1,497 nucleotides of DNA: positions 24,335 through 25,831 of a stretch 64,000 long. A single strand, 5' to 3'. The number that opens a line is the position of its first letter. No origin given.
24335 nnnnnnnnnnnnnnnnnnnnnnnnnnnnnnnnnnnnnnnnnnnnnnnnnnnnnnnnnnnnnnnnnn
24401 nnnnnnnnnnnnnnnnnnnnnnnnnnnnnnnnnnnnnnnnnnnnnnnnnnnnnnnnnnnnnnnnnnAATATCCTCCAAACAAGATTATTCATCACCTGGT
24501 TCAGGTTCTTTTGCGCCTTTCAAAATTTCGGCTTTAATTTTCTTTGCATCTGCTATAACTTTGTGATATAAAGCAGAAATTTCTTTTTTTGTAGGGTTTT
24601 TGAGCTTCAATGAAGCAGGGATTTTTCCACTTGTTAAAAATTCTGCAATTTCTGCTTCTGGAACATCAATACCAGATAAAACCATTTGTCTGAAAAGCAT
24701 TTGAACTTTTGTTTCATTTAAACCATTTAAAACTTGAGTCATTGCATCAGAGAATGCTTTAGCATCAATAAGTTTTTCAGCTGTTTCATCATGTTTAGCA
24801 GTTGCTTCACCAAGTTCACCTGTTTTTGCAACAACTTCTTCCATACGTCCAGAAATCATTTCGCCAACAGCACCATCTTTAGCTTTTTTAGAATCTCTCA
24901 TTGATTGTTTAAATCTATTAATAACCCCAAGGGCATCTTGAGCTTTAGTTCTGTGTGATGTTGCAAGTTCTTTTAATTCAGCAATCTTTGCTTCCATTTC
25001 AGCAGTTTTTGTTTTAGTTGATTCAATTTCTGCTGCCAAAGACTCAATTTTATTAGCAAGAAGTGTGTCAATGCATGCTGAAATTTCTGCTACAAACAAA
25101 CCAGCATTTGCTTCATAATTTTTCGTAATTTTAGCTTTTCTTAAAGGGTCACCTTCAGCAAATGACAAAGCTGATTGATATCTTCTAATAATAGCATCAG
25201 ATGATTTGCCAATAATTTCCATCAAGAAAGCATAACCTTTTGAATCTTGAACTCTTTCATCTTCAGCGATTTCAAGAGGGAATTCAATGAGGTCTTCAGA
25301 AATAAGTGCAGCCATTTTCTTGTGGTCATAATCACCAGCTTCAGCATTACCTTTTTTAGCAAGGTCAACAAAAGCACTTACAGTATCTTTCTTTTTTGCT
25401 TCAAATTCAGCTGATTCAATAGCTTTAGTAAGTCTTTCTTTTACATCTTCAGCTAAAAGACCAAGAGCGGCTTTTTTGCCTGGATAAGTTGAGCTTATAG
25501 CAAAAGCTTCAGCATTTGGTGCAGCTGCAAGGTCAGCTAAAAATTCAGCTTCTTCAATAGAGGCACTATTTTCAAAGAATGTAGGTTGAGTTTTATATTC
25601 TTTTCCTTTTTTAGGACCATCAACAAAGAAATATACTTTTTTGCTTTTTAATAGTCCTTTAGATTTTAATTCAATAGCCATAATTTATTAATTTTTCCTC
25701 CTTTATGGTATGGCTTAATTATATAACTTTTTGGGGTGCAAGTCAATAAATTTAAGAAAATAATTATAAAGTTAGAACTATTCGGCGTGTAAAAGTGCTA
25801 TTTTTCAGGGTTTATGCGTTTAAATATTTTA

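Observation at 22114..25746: Four-gene orphan cluster (398 aa + 43 aa, 506 aa + 148 aa) behind a perfect consensus promoter, downstream of the dnaB-like/dnaI operon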

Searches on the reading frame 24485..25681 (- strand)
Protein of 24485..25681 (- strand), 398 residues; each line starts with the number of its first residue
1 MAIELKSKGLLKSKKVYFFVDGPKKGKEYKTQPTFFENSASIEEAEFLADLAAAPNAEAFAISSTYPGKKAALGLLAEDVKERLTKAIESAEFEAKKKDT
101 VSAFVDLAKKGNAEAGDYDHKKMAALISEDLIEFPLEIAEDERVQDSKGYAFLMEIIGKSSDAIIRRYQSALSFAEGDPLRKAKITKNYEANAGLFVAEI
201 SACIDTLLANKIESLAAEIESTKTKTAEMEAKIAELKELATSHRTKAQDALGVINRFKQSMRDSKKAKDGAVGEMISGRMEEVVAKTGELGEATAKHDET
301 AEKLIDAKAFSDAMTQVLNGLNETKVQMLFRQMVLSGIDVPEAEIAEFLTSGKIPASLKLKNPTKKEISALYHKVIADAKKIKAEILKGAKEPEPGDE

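Call 3: search_protein_families(library=pfam, proteins=[window:24485-25681:-], max_evalue=1)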
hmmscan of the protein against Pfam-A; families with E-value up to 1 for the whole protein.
window:24485-25681:- (398 aa): 5 families
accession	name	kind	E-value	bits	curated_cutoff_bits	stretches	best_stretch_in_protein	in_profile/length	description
PF00038.26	Filament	-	0.019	15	40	1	210-264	224-278/313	Intermediate filament protein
PF08702.15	Fib_alpha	-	0.028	15.1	29.9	1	208-264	33-90/143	Fibrinogen alpha/beta chain family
PF11559.13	ADIP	-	0.066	13.7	34.3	1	208-269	78-139/151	Afadin- and alpha -actinin-Binding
PF16888.10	YwqH-like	-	0.077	13.7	33.7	1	209-264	2-50/123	YwqH-like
PF10824.14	T7SS_ESX_EspC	-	0.65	10.9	23.5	0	227-307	3-83/100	Excreted virulence factor EspC, type VII ESX diderm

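Call 4: search_protein_families(library=ncbifam, proteins=[window:24485-25681:-], max_evalue=1)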
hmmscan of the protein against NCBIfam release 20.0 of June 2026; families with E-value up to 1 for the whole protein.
window:24485-25681:- (398 aa): 1 family
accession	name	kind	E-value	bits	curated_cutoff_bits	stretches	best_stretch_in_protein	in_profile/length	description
TIGR04527.1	mycoplas_twoTM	subfamily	0.041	13.6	125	1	207-325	72-170/248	MG_279/MG_280 family protein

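Call 7: find_homologous_proteins(query=window:24485-25681:-)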
Query window:24485-25681:- (398 aa): 3 proteins with E <= 0.001 among 8000 candidates.
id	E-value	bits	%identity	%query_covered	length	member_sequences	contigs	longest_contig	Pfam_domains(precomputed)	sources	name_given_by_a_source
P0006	1.6e-242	822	100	100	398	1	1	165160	-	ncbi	-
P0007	2.1e-144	499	65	99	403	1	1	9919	-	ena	-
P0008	5.8e-107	376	50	100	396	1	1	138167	-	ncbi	-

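Call 20: search_solved_structures(query=A2, max_evalue=10)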
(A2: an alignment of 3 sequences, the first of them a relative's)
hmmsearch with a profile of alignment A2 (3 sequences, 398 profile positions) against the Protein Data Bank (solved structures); distinct sequences matched with E-value up to 10: 5.
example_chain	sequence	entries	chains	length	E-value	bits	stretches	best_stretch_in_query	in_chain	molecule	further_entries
2lse_A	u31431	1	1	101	0.11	14.9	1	210-290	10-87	Four Helix Bundle Protein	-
9n0j_A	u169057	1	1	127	0.12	14.8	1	30-98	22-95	De novo designed KABLE protein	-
9n0k_A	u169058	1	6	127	0.13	14.7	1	30-98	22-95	De novo designed KABLE protein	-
9n0i_A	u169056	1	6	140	0.13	14.6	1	29-97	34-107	De novo designed KABLE protein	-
7y9n_A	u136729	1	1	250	0.14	14.6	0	228-310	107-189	Spike protein S2',5HB-H2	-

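Call 32: predict_structure(alignment_id=A2)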
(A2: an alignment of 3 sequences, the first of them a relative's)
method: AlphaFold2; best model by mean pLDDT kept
length: 398 residues; sequences in the alignment: 3
mean_pLDDT: 63.6   pTM: 0.34
mean pLDDT of the five models: 63.6, 60.7, 59.3, 56.3, 52.4
residues with pLDDT >= 90: 1; 70-90: 170; 50-70: 128; < 50: 99
segments of 3 or more residues with pLDDT < 50: 1-14, 19-34, 111-117, 126-132, 263-305, 390-398
pLDDT, mean of each block of 10 residues (from residue 1): 39 49 40 55 79 85 86 82 84 73 63 48 48 57 57 54 59 62 63 62 69 79 79 85 77 65 45 34 32 31 54 78 80 71 75 72 70 84 77 37
secondary structure, 60 per line:
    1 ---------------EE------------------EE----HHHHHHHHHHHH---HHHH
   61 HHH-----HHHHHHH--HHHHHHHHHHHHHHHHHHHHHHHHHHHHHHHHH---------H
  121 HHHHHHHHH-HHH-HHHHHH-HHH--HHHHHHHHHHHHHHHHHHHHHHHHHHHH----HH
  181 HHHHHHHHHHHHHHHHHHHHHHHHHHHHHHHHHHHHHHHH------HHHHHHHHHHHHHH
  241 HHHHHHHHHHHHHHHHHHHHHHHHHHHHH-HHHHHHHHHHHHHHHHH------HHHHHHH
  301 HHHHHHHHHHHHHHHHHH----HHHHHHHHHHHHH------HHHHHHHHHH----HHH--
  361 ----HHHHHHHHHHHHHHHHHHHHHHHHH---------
elements in order: H42-53 H57-63 H69-75 H78-110 H120-129 H135-140 H147-174 H179-220 H227-269 H271-287 H294-318 H323-335 H342-351 H365-389

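Call 48: search_protein_families(library=phrogs, proteins=[window:24485-25681:-], max_evalue=0.1)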
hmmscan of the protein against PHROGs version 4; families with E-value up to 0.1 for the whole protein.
window:24485-25681:- (398 aa): 3 families
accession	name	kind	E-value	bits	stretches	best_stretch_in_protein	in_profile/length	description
phrog_32935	-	unknown function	0.013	15.8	1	229-312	158-242/275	-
phrog_7599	-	unknown function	0.018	16.5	1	210-261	7-58/95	-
phrog_7885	-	unknown function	0.041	14.9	0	204-243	22-59/83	-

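Call 49: search_protein_families(library=padloc, proteins=[window:24485-25681:-], max_evalue=0.1)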
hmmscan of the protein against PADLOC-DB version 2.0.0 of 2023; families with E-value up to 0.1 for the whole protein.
window:24485-25681:- (398 aa): 0 families

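Call 67: fold_search(model_id=the predicted structure, library=pdb)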
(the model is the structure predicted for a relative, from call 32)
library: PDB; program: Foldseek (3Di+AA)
matches with E <= 10: 236; with E <= 0.001: 0
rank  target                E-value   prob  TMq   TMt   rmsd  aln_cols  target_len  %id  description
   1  6u1s_A                8.1e-02  0.44  0.14  0.17  26.5       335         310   19  Cryo-EM structure of a de novo designed 16-helix transmembrane nanopore, TMHC8_R. (released 2020-08-19)
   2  4ogp_A                8.4e-01  0.15  0.12  0.15  18.4       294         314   11  Structure of C-terminal domain from S. cerevisiae Pat1 decapping activator (Space group : P21) (released 2014-10-08)
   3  5lm5_B                8.8e-01  0.16  0.13  0.15  18.6       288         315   10  Structure of C-terminal domain from S. cerevisiae Pat1 decapping activator bound to Dcp2 HLM2 peptide (region 435-451) (released 2017-08-16)
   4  8pm6                  1.0e+00  0.12  0.14  0.07  29.8       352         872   10  Human bile salt export pump (BSEP) in complex with inhibitor GBM in nanodiscs (released 2023-11-22)
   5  5lm5_A                1.1e+00  0.14  0.12  0.15  18.4       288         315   11  Structure of C-terminal domain from S. cerevisiae Pat1 decapping activator bound to Dcp2 HLM2 peptide (region 435-451) (released 2017-08-16)
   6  8wjo_B                1.1e+00  0.16  0.17  0.23  50.7       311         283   15  Cryo-EM structure of 8-subunit Smc5/6 arm region (released 2024-06-26)
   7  5h7c_A                1.2e+00  0.13  0.16  0.16  22.6       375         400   11  Crystal structure of a repeat protein with two Protein A-DHR14 repeat modules (released 2017-06-28)
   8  3mmi_A                1.3e+00  0.13  0.15  0.18  22.3       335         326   14  Crystal structure of the globular tail of Myo4p (released 2010-05-12)
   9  9ekz_A                1.3e+00  0.13  0.14  0.13  22.4       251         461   13  (+)ML-SI3 bound TRPML2 in an open state (released 2025-06-18)
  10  5lmg_A                1.4e+00  0.14  0.12  0.15  18.3       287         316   10  Structure of C-terminal domain from S. cerevisiae Pat1 decapping activator bound to Dcp2 HLM10 peptide (region 954-970 (released 2017-08-16)
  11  9el0_A                1.7e+00  0.15  0.15  0.14  16.5       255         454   10  ML2-SA1 bound TRPML2 in a pre-open state (released 2025-06-18)
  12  8ay2_B                1.7e+00  0.08  0.11  0.11  18.0       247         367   15  Crystal structure of the C-terminal part of rat Sec8 (released 2023-09-13)
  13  5c5b_D                1.7e+00  0.14  0.13  0.14  26.5       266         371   12  Crystal Structure of Human APPL BAR-PH Heterodimer (released 2016-06-22)
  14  5uen_B                1.7e+00  0.05  0.10  0.10  34.4       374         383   14  Crystal structure of the human adenosine A1 receptor A1AR-bRIL in complex with the covalent antagonist DU172 at 3.2A r (released 2017-03-01)
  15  3vg9_A                1.9e+00  0.15  0.20  0.24  17.9       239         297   14  Crystal structure of human adenosine A2A receptor with an allosteric inverse-agonist antibody at 2.7 A resolution (released 2012-02-01)
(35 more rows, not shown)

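Call 73: search_dna_similar(query=window:24485-25681:-, collection=phages, mode=protein, max_evalue=0.01)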
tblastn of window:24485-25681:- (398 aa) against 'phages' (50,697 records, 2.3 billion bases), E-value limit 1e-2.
No match.

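Call 97: list_cluster_members(proteins=[window:24485-25681:-, window:22586-24106:-, window:22114-22560:-, window:19424-21955:+])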
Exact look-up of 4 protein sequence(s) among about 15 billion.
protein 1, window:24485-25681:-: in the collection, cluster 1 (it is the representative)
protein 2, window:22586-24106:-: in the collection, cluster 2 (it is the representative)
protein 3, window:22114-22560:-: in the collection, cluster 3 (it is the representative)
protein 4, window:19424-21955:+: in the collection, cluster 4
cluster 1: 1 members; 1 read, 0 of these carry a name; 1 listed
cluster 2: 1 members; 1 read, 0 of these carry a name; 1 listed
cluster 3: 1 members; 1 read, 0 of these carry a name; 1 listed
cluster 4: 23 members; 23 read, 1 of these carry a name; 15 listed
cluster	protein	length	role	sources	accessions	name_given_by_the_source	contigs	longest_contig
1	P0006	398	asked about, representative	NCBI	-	-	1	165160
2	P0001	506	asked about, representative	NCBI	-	-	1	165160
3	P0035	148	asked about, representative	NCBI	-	-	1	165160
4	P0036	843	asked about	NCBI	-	-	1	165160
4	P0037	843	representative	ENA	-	-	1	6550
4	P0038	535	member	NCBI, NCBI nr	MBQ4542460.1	MAG: DNA gyrase subunit A, partial [Clostridia bacterium] | DNA gyrase subunit A [Clostridia bacterium]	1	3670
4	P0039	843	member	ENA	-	-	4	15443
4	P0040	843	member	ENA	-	-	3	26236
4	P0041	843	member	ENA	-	-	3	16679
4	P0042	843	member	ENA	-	-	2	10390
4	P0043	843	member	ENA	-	-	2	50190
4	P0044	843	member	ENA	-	-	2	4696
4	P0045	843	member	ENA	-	-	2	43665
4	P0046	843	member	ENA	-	-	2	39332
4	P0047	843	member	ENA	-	-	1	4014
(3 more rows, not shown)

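Call 103: search_protein_families(library=pfam, alignment_id=A8, max_evalue=1)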
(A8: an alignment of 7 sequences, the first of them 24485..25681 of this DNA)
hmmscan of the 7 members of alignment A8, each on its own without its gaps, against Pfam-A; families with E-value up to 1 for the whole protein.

A. member 1, window:24485-25681:- (398 aa): 5 families
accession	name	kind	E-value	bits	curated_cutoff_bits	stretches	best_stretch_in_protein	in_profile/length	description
PF00038.26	Filament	-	0.019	15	40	1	210-264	224-278/313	Intermediate filament protein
PF08702.15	Fib_alpha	-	0.028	15.1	29.9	1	208-264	33-90/143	Fibrinogen alpha/beta chain family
PF11559.13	ADIP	-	0.066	13.7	34.3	1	208-269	78-139/151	Afadin- and alpha -actinin-Binding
PF16888.10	YwqH-like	-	0.077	13.7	33.7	1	209-264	2-50/123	YwqH-like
PF10824.14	T7SS_ESX_EspC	-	0.65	10.9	23.5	0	227-307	3-83/100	Excreted virulence factor EspC, type VII ESX diderm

B. families by the number of members that match (of 7 scanned): 21 families
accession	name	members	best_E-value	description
PF08702.15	Fib_alpha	2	0.028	Fibrinogen alpha/beta chain family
PF02437.24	Ski_Sno_DHD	1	0.0013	SKI/SNO/DAC Dachshund homology domain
PF16535.10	T3SSipB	1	0.0058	Type III cell invasion protein SipB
PF00038.26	Filament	1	0.019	Intermediate filament protein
PF18377.6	FERM_F2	1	0.05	FERM F2 acyl-CoA binding protein-like domain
PF11559.13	ADIP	1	0.066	Afadin- and alpha -actinin-Binding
PF16888.10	YwqH-like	1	0.077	YwqH-like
PF06013.18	WXG100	1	0.083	Proteins of 100 residues with WXG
PF20881.2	G1_gp67_C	1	0.092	Phage G1 gp67, C-terminal domain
PF13711.11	DUF4160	1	0.095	Domain of unknown function (DUF4160)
PF20428.3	Sey1_3HB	1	0.13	Sey1 three-helix bundle domain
PF20662.3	COG4_C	1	0.14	Conserved oligomeric Golgi complex subunit 4, C-terminal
PF04423.19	Rad50_zn_hook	1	0.16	Rad50 zinc hook motif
PF10186.14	ATG14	1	0.19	Vacuolar sorting 38 and autophagy-related subunit 14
PF20449.3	DUF6706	1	0.21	Family of unknown function (DUF6706)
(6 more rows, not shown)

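Call 107: find_encoding_contigs(protein=P0043, flank=10000, max_places=3)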
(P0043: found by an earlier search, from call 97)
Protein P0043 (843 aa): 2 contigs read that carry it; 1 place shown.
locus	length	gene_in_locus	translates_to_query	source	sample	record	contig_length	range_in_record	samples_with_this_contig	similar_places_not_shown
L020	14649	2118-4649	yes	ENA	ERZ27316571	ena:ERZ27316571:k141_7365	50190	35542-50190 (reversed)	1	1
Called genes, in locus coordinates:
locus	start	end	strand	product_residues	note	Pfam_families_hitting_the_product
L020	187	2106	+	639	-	PF02518:HATPase_c, PF00204:DNA_gyraseB, PF01751:Toprim, PF00986:DNA_gyraseB_C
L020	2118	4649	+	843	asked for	PF00521:DNA_topoisoIV, PF03989:DNA_gyraseA_C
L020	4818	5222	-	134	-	-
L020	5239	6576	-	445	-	-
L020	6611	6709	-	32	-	-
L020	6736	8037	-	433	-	-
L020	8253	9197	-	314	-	PF01695:IstB_IS21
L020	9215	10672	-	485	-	PF07261:DnaB_2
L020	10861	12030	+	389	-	PF00149:Metallophos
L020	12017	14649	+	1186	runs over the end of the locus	PF13476:AAA_23, PF13555:AAA_29 (weak), PF13558:SbcC_Walker_B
